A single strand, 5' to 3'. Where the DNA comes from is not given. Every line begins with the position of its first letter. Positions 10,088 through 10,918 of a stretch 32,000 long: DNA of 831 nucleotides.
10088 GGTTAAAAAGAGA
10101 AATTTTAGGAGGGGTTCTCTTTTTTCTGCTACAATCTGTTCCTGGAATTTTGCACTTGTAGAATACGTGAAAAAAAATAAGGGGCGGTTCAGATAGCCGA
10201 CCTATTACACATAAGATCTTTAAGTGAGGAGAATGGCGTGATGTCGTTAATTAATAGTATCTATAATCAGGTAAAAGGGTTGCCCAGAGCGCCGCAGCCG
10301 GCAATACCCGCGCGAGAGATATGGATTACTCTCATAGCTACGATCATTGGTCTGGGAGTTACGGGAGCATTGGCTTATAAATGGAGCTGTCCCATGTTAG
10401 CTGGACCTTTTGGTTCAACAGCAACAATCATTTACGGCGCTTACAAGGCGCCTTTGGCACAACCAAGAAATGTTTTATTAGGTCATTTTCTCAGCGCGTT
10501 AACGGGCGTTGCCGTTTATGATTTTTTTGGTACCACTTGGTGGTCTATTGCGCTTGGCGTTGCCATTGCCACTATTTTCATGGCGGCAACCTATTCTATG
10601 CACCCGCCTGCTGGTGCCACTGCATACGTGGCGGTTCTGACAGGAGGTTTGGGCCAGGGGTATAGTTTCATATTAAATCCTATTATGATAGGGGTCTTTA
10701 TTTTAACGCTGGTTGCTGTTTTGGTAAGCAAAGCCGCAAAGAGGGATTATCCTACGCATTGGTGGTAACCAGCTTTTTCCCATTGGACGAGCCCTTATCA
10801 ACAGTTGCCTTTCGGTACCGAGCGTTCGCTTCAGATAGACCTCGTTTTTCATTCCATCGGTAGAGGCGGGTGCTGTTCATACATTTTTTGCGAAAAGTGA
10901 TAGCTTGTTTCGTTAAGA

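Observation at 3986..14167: Ten-kb neighbourhood combining nitrite import, nitrite reduction, sensing and a possible NO-binding cytochrome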

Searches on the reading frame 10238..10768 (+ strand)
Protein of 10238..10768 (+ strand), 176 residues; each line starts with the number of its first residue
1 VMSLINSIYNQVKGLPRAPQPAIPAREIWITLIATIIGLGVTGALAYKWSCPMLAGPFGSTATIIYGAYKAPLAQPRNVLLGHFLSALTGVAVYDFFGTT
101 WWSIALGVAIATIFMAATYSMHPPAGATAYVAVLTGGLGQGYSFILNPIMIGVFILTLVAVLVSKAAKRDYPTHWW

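Call 4: search_protein_families(library=pfam, proteins=[window:10238-10768:+], max_evalue=0.01)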
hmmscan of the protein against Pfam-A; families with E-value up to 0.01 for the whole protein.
window:10238-10768:+ (176 aa): 1 family
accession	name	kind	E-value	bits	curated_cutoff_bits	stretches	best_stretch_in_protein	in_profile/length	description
PF04982.19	TM_HPP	-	1.7e-44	151.6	27.2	1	21-172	2-157/157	HPP, transmembrane region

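Call 5: search_protein_families(library=ncbifam, proteins=[window:10238-10768:+], max_evalue=0.01)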
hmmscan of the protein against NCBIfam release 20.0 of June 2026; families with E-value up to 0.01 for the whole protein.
window:10238-10768:+ (176 aa): 0 families

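Call 30: find_homologous_proteins(query=window:10238-10768:+, max_evalue=1e-10)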
Query window:10238-10768:+ (176 aa): 142 proteins with E <= 1e-10 among 566 candidates; the best 120 are listed.
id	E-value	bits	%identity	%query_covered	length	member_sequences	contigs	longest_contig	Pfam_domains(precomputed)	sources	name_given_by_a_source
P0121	7.2e-109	380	100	99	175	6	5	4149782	PF04982.20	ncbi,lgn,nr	ncbi:MAG: HPP family protein [Candidatus Scalindua sp.]|nr:HPP family protein [Candidatus Scalindua 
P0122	2.2e-98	346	87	99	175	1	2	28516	PF04982.20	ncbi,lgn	-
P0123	1.4e-94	333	82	99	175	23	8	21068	PF04982.20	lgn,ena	-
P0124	3.1e-84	300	71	99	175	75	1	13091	PF04982.20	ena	-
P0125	3.2e-82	293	72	97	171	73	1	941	PF04982.20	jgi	jgi:CBS-domain-containing membrane protein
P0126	4.6e-82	293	70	99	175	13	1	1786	PF04982.20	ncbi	-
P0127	2.2e-77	277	68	99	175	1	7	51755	PF04982.20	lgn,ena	-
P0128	3.9e-77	276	67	98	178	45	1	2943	PF04982.20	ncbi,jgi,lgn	jgi:CBS-domain-containing membrane protein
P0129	1.8e-76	274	70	100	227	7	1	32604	PF04982.20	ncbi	ncbi:MAG: HPP family protein [Candidatus Brocadia sp.]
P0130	5.1e-76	273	66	99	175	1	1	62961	PF04982.20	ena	-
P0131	9.2e-76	272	69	97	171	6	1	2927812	PF04982.20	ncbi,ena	-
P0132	1.3e-75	272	67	100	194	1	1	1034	PF04982.20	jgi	jgi:CBS-domain-containing membrane protein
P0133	2.4e-75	271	66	98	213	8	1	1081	PF04982.20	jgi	-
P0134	1.3e-74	268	67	97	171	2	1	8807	PF04982.20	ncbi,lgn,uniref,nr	ncbi:MAG: hypothetical protein MAG551_02131 [Candidatus Scalindua arabica]|uniref:HPP transmembrane 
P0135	2.6e-74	267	68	100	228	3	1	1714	PF04982.20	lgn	-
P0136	3.2e-74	267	68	100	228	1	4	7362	PF04982.20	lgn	-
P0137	3.6e-74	267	65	96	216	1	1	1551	PF04982.20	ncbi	-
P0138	4.1e-74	267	66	100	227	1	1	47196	PF04982.20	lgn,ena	-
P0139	4.6e-74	266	65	100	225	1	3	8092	PF04982.20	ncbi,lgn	-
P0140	5.2e-74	266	65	99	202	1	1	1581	PF04982.20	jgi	-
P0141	7.2e-74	266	67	100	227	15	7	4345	PF04982.20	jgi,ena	-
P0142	9.0e-74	265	67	98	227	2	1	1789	PF04982.20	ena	-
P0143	1.1e-73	265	66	100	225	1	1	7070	PF04982.20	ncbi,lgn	-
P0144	1.3e-73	265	65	100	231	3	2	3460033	PF04982.20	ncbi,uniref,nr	ncbi:MAG: HPP family protein [Candidatus Loosdrechtia sp.]|uniref:HPP family protein n=1 Tax=Candida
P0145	1.8e-73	264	66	100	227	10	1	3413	PF04982.20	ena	-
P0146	2.1e-73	264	67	98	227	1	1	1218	PF04982.20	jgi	-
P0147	2.2e-73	264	68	98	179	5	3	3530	PF04982.20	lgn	-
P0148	2.6e-73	264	67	98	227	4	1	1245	PF04982.20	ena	-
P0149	2.8e-73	264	65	99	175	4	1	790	PF04982.20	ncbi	-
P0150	3.1e-73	264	67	98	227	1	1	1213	PF04982.20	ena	-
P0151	3.5e-73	264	65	100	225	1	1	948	PF04982.20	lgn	-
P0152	5.0e-73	263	65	100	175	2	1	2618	PF04982.20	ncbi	-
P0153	5.2e-73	263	66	100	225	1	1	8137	PF04982.20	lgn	-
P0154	6.0e-73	263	66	98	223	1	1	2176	PF04982.20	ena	-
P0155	7.1e-73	263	65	100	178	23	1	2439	PF04982.20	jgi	-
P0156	9.6e-73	262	65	100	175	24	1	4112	PF04982.20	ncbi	-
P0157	1.5e-72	262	66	100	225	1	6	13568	PF04982.20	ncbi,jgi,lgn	jgi:CBS-domain-containing membrane protein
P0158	1.6e-72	261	64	100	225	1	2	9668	PF04982.20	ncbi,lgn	ncbi:MAG TPA: HPP family protein [Candidatus Brocadiaceae bacterium]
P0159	1.7e-72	261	64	100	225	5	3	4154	PF04982.20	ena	-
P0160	2.0e-72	261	65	100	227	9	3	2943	PF04982.20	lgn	-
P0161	2.0e-72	261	64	100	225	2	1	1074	PF04982.20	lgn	-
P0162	2.2e-72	261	65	100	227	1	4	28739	PF04982.20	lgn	-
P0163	2.3e-72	261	66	98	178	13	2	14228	PF04982.20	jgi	jgi:CBS-domain-containing membrane protein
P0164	2.5e-72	261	65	100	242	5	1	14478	PF04982.20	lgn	-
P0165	3.0e-72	261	66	98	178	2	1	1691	PF04982.20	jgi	-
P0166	3.1e-72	260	65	100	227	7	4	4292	PF04982.20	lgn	-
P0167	3.1e-72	260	66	98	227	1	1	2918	PF04982.20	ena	-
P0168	3.2e-72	260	64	100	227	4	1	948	PF04982.20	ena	-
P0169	5.8e-72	260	64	100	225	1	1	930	PF04982.20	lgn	-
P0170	6.6e-72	259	65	100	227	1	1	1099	PF04982.20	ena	-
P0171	6.6e-72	259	65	100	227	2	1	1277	PF04982.20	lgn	-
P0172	7.7e-72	259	65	100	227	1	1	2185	PF04982.20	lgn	-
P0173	1.0e-71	259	65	98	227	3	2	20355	PF04982.20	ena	-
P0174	1.2e-71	259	65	98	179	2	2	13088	PF04982.20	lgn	-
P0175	1.2e-71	259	66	98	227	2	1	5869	PF04982.20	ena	-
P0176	1.2e-71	259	66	98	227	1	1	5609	PF04982.20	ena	-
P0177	1.3e-71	258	65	98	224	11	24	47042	PF04982.20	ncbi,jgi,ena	ncbi:MAG TPA: HPP family protein [Candidatus Brocadiaceae bacterium]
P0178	1.3e-71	258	64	100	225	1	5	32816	PF04982.20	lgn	-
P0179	1.6e-71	258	64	100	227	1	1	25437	PF04982.20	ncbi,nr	ncbi:MAG: HPP family protein [wastewater metagenome]|nr:HPP family protein [Candidatus Loosdrechtia 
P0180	1.8e-71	258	65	100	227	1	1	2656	PF04982.20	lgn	-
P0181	2.0e-71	258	66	98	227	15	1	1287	PF04982.20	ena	-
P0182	2.3e-71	258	65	100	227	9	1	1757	PF04982.20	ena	-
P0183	2.3e-71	258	64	99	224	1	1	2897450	PF04982.20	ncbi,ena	-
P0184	2.6e-71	257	64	97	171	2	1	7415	PF04982.20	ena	-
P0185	2.6e-71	257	65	100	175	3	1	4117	PF04982.20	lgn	-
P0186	2.8e-71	257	64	99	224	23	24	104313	PF04982.20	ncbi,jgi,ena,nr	ncbi:MAG: hypothetical protein A3J73_02460 [Planctomycetes bacterium RIFCSPHIGHO2_02_FULL_38_41]|nr:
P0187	3.6e-71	257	64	100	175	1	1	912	PF04982.20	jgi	-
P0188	3.7e-71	257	64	100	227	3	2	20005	PF04982.20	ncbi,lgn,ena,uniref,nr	ncbi:MAG: HPP family protein [Candidatus Brocadiaceae bacterium]|uniref:HPP family protein n=1 Tax=C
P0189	3.9e-71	257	64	100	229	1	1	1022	PF04982.20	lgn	-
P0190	4.0e-71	257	66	98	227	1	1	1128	PF04982.20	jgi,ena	-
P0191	6.5e-71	256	63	98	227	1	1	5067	PF04982.20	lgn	-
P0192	6.8e-71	256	66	98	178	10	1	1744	PF04982.20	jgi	-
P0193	7.0e-71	256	64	100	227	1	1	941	PF04982.20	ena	-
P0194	8.3e-71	256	65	98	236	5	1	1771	PF04982.20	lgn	-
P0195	9.3e-71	256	66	98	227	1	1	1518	PF04982.20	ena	-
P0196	1.1e-70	255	62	99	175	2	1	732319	PF04982.20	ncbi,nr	ncbi:MAG: HPP family protein [Candidatus Brocadiaceae bacterium]|nr:HPP family protein [Candidatus B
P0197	1.2e-70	255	66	98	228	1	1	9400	PF04982.20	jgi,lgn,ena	-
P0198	1.2e-70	255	63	100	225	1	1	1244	PF04982.20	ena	-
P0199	1.9e-70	255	63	100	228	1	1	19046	PF04982.20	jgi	jgi:CBS-domain-containing membrane protein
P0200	2.6e-70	254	64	100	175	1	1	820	PF04982.20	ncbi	-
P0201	4.7e-70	253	65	98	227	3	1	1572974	PF04982.20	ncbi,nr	ncbi:MAG: HPP family protein [Planctomycetia bacterium]|nr:HPP family protein [Planctomycetia bacter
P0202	6.4e-70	253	62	99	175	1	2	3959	PF04982.20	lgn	-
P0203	7.2e-70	253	62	97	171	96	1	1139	PF04982.20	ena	-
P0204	9.0e-70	252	63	98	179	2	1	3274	PF04982.20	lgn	-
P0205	9.2e-70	252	65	98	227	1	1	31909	PF04982.20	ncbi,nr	ncbi:MAG: HPP family protein [Planctomycetota bacterium]|nr:HPP family protein [Planctomycetota bact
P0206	1.1e-69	252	61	99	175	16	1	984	PF04982.20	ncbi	-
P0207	1.4e-69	252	62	100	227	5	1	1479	PF04982.20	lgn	-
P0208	1.8e-69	251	63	100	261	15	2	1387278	PF04982.20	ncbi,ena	-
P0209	2.0e-69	251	65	98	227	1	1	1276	PF04982.20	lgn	-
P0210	2.5e-69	251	66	94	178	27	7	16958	PF04982.20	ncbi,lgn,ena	-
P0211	3.7e-69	250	63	100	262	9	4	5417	PF04982.20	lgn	-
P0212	3.7e-69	250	65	98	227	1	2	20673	PF04982.20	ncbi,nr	ncbi:MAG: HPP family protein [Planctomycetota bacterium]|nr:HPP family protein [Planctomycetota bact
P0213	6.3e-69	250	63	98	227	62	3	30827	PF04982.20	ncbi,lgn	-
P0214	6.7e-69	250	64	98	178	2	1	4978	PF04982.20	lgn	-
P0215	8.9e-69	249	63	99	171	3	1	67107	PF04982.20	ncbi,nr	ncbi:MAG: HPP family protein [Candidatus Kuenenia sp.]|nr:HPP family protein [Candidatus Kuenenia he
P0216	3.0e-68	248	60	97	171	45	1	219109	PF04982.20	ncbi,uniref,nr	ncbi:hypothetical protein SCALIN_C22_0034 [Candidatus Scalindua japonica]|uniref:HPP transmembrane r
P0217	4.0e-68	247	59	100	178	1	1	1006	PF04982.20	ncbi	-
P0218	5.2e-68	247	62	100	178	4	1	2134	PF04982.20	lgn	-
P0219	1.0e-67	246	60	100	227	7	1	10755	PF04982.20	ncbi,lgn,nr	ncbi:MAG: HPP family protein [Candidatus Jettenia sp.]|nr:HPP family protein [Candidatus Jettenia sp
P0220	1.2e-67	245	65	95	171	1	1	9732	PF04982.20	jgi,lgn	-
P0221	1.6e-67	245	63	97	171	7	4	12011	PF04982.20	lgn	-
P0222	2.1e-67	245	60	100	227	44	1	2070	PF04982.20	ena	-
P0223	2.5e-67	245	64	100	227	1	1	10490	PF04982.20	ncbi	-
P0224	2.5e-67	245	64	100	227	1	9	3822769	PF04982.20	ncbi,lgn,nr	ncbi:MAG: HPP family protein [Candidatus Jettenia sp. CY-1]|nr:MAG: HPP family protein [Candidatus J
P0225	3.0e-67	244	61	100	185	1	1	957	PF04982.20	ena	-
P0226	3.2e-67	244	65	94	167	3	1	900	PF04982.20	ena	-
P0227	4.9e-67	244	64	100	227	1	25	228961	PF04982.20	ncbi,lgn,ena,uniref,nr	ncbi:MAG: HPP family protein [Candidatus Jettenia sp.]|uniref:HPP family protein n=1 Tax=Candidatus 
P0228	4.9e-67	244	64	100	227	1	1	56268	PF04982.20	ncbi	ncbi:MAG: membrane protein [Candidatus Jettenia caeni]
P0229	9.2e-67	243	60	98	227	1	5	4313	PF04982.20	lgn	-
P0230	1.1e-66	242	60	98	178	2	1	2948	PF04982.20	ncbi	-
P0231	2.1e-66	242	60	97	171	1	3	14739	PF04982.20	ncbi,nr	ncbi:MAG: HPP family protein [Candidatus Brocadiaceae bacterium]|nr:HPP family protein [Candidatus B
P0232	2.1e-66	241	61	98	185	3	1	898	PF04982.20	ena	-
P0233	2.3e-66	241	63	98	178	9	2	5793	PF04982.20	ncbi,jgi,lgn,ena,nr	ncbi:MAG: hypothetical protein QG591_273 [Planctomycetota bacterium]|jgi:CBS-domain-containing membr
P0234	3.2e-66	241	61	98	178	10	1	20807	PF04982.20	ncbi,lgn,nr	ncbi:MAG: HPP family protein [Candidatus Brocadia sp.]|nr:HPP family protein [Candidatus Brocadia sp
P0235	3.2e-66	241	61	97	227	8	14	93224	PF04982.20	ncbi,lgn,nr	ncbi:MAG: HPP family protein [Candidatus Brocadia sp.]|nr:HPP family protein [Candidatus Brocadia sp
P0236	3.3e-66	241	64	98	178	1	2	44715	PF04982.20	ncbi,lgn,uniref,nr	ncbi:MAG: hypothetical protein AYP45_04970 [Candidatus Brocadia carolinensis]|uniref:HPP transmembra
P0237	4.1e-66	241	64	98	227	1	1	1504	PF04982.20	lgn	-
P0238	4.1e-66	241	64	98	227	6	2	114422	PF04982.20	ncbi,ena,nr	ncbi:MAG: HPP family protein [Candidatus Brocadia sp.]|nr:MAG: HPP family protein [Candidatus Brocad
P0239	4.2e-66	240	59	97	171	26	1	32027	PF04982.20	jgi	-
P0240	5.1e-66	240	60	98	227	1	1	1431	PF04982.20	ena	-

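Call 31: find_encoding_contigs(protein=P0215, flank=10000, max_places=1)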
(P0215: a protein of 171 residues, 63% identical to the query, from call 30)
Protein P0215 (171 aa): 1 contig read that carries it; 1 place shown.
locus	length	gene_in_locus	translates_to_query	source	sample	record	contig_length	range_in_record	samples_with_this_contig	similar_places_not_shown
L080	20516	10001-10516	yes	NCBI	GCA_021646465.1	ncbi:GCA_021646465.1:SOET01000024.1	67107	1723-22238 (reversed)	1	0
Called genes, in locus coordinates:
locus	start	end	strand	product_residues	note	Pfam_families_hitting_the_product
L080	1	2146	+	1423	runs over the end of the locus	PF01869:BcrAD_BadFG, PF09989:DUF2229, PF06050:HGD-D (faint)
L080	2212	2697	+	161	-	PF06434:Aconitase_2_N (faint), PF00694:Aconitase_C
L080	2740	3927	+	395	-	PF00753:Lactamase_B, PF19583:ODP, PF12724:Flavodoxin_5 (faint), PF00258:Flavodoxin_1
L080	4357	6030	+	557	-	PF00890:FAD_binding_2, PF01266:DAO (faint), PF01946:Thi4 (faint), PF07992:Pyr_redox_2 (faint), PF02910:Succ_DH_flav_C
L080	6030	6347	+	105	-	-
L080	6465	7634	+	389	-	PF14306:PUA_2, PF01747:ATP-sulfurylase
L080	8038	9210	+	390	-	-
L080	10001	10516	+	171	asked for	PF04982:TM_HPP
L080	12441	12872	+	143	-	-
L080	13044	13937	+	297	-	PF01226:Form_Nir_trans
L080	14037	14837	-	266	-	-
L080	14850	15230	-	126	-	PF13570:Beta-prop_ACSF4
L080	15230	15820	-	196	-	PF00475:IGPD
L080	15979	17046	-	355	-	PF00155:Aminotran_1_2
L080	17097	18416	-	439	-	PF00815:Histidinol_dh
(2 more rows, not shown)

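Call 32: find_encoding_contigs(protein=P0224, flank=10000, max_places=1)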
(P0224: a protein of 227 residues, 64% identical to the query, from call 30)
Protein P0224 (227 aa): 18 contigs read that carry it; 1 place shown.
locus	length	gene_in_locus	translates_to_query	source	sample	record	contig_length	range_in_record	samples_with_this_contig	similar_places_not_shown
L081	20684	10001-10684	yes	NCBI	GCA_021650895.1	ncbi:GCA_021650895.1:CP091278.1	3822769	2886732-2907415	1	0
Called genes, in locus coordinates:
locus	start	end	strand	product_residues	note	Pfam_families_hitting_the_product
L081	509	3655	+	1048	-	PF02743:dCache_1, PF00672:HAMP, PF00989:PAS, PF08447:PAS_3, PF13426:PAS_9, PF01590:GAF, PF13185:GAF_2, PF08448:PAS_4, +4 more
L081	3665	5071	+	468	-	PF00072:Response_reg, PF00158:Sigma54_activat, PF14532:Sigma54_activ_2, PF00004:AAA (weak), PF07728:AAA_5, PF25601:AAA_lid_14, PF02954:HTH_8, PF18024:HTH_50 (weak)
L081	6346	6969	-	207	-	-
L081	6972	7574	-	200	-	-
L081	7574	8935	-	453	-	PF25778:DUF7948, PF06739:SBBP (weak)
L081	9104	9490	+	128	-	PF09719:C_GCAxxG_C_C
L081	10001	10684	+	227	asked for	PF04982:TM_HPP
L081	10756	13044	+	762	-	PF02743:dCache_1, PF00672:HAMP, PF00989:PAS, PF08448:PAS_4, PF13426:PAS_9, PF00989:PAS, PF13426:PAS_9, PF00989:PAS, +8 more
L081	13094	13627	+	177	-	-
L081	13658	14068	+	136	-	PF00072:Response_reg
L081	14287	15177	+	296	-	PF01226:Form_Nir_trans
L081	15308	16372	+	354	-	PF00484:Pro_CA (faint), PF20393:Pro_CA_2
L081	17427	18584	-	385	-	-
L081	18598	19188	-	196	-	PF00475:IGPD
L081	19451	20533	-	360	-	PF00155:Aminotran_1_2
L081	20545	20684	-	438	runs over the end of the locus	PF00815:Histidinol_dh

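Call 33: find_encoding_contigs(protein=P0238, flank=10000, max_places=1)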
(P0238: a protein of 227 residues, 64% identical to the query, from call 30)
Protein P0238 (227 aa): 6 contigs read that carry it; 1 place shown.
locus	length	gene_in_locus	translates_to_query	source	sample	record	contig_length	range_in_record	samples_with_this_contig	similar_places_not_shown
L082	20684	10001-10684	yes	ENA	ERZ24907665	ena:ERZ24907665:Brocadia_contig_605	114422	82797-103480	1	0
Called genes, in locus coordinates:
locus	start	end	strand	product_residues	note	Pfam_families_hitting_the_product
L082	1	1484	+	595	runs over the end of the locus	PF00072:Response_reg, PF00512:HisKA, PF02518:HATPase_c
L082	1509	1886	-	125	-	-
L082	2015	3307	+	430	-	PF00764:Arginosuc_synth, PF20979:Arginosuc_syn_C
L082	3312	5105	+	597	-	PF02310:B12-binding (weak), PF04055:Radical_SAM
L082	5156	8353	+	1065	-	PF02743:dCache_1, PF00672:HAMP, PF08448:PAS_4, PF13426:PAS_9, PF08447:PAS_3, PF13185:GAF_2, PF08448:PAS_4, PF13426:PAS_9, +4 more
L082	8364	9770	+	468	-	PF00072:Response_reg, PF00158:Sigma54_activat, PF14532:Sigma54_activ_2, PF07728:AAA_5, PF25601:AAA_lid_14, PF02954:HTH_8, PF18024:HTH_50 (weak)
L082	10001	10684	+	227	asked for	PF04982:TM_HPP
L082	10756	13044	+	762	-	PF02743:dCache_1, PF00672:HAMP, PF00989:PAS, PF08448:PAS_4, PF13426:PAS_9, PF13426:PAS_9, PF00989:PAS, PF08448:PAS_4, +6 more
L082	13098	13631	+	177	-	-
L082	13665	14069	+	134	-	PF00072:Response_reg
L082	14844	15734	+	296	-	PF01226:Form_Nir_trans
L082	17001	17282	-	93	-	PF13366:PDDEXK_3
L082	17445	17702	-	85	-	-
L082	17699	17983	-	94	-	PF04014:MazE_antitoxin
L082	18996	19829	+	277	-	PF04717:Phage_base_V, PF22178:Gp5_trimer_C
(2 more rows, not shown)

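Call 38: search_protein_families(library=pfam, proteins=[L081:10756-13044:+, L081:509-3655:+], max_evalue=0.0001)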
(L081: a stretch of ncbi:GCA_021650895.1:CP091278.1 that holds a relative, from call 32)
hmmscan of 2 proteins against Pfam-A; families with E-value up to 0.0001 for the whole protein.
L081:10756-13044:+ (762 aa): 8 families
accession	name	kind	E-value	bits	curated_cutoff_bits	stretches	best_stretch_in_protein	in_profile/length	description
PF13426.13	PAS_9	-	5.5e-45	152.3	27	3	666-761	8-103/103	PAS domain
PF00989.32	PAS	-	1e-35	122.6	22.6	3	521-632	2-113/113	PAS fold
PF08448.16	PAS_4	-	9.1e-32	110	23.1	3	653-762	1-108/110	PAS fold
PF02743.24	dCache_1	-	1.1e-23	84.5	45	1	36-296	3-239/240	Cache domain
PF13188.13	PAS_8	-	3.8e-23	81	21.8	3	394-453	2-59/65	PAS domain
PF08447.18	PAS_3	-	1.7e-21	76.7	25.6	2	673-755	3-88/89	PAS fold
PF00672.30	HAMP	-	3.8e-15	56.4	25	1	332-382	2-52/53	HAMP domain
PF08670.17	MEKHLA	-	1.1e-14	55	23.7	0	632-738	14-119/143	MEKHLA domain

L081:509-3655:+ (1048 aa): 11 families
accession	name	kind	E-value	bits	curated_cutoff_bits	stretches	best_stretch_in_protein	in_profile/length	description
PF02518.31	HATPase_c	-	5.6e-31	107.7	26.4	1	924-1031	2-109/111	Histidine kinase-, DNA gyrase B-, and HSP90-like ATPase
PF13426.13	PAS_9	-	3.2e-26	92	27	2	410-509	7-103/103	PAS domain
PF08448.16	PAS_4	-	9.9e-18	64.8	23.1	1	691-800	1-109/110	PAS fold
PF00989.32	PAS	-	1.1e-15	58.1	22.6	1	407-507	14-113/113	PAS fold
PF00672.30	HAMP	-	1.3e-14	54.7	25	1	313-365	2-53/53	HAMP domain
PF08447.18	PAS_3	-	1.3e-14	54.7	25.6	1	418-502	3-87/89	PAS fold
PF13185.12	GAF_2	-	2.7e-14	54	28.6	1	567-672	31-136/136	GAF domain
PF02743.24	dCache_1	-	2.8e-13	50.4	45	1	17-270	2-232/240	Cache domain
PF00512.31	HisKA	-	7e-13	48.9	26.9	1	815-877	2-63/66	His Kinase A (phospho-acceptor) domain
PF01590.32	GAF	-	1.2e-12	49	22.4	1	586-671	49-133/133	GAF domain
PF13492.12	GAF_3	-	9.2e-07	29.8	27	1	590-673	54-129/129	GAF domain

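Call 47: find_encoding_contigs(protein=P0121, flank=10000, max_places=2)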
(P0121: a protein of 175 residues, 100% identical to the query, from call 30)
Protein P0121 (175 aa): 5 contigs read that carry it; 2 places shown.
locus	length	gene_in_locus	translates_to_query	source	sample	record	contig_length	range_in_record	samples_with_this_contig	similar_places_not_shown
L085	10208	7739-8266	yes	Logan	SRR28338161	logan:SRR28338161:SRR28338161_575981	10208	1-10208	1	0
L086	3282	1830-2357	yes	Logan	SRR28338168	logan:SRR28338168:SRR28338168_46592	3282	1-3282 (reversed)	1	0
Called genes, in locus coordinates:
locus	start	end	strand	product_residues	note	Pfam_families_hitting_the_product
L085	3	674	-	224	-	?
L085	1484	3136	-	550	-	PF14522:Cytochrome_C7 (faint), PF13447:Multi-haem_cyto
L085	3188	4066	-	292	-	PF00034:Cytochrom_C, PF13442:Cytochrome_CBB3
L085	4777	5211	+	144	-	PF00571:CBS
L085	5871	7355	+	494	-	PF01226:Form_Nir_trans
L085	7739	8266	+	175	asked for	PF04982:TM_HPP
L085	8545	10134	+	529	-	PF02743:dCache_1, PF00672:HAMP, PF00989:PAS, PF13188:PAS_8, PF08448:PAS_4 (weak), PF13426:PAS_9, PF08447:PAS_3 (weak)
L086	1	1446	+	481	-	?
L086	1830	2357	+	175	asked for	PF04982:TM_HPP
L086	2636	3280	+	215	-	?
